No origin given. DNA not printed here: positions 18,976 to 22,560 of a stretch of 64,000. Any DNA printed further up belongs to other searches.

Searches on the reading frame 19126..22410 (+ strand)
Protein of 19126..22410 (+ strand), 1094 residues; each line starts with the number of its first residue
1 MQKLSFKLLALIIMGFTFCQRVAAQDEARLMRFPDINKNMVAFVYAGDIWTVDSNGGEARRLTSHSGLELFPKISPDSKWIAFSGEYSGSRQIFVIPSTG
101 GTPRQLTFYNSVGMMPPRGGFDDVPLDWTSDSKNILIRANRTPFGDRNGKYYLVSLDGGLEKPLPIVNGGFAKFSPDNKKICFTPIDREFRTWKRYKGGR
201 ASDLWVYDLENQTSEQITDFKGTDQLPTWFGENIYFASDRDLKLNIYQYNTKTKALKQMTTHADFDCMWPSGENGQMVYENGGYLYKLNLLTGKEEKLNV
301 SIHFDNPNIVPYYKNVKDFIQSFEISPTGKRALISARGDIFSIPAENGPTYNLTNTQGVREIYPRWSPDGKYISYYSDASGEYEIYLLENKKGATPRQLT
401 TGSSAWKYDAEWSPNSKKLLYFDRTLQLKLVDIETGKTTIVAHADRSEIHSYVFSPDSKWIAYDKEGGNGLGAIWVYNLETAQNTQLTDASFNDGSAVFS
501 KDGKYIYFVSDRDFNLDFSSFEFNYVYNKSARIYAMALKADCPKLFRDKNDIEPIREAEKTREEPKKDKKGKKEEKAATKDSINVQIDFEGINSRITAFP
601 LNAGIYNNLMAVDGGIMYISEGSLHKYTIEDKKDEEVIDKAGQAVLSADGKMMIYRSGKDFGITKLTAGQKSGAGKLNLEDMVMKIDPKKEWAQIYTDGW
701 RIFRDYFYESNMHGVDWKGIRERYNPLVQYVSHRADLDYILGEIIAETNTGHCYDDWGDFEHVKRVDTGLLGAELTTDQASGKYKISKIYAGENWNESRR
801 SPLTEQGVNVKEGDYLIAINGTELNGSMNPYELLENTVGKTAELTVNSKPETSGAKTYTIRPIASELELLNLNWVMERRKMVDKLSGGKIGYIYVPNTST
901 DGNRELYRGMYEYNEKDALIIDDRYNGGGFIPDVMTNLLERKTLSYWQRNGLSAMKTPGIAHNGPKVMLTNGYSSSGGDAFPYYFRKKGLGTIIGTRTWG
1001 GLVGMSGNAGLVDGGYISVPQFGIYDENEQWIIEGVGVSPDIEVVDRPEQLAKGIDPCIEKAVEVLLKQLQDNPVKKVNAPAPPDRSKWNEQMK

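Call 83: search_protein_families(library=pfam, proteins=[window:19126-22410:+], max_evalue=0.00001)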
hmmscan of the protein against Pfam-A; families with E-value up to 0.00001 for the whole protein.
window:19126-22410:+ (1094 aa): 6 families
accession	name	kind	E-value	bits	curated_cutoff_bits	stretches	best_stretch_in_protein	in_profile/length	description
PF07676.18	PD40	-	2e-30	104.5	20.9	2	353-386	4-37/38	WD40-like Beta Propeller Repeat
PF14685.13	PDZ_Tricorn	-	4.4e-25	87.9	25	1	769-854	1-82/88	Tricorn protease PDZ domain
PF03572.23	Peptidase_S41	-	1.4e-23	83.7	24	1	889-1044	1-165/165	Peptidase family S41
PF14684.11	Tricorn_C1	-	1.4e-21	76.6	24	1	688-746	1-59/59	Tricorn protease C1 domain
PF00930.27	DPPIV_N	-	1e-09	38.1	22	0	338-422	23-118/354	Dipeptidyl peptidase IV (DPP IV) N-terminal region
PF25174.1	Beta-prop_THOC3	-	4.7e-08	32.8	305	1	316-513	45-235/272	THOC3 beta-propeller domain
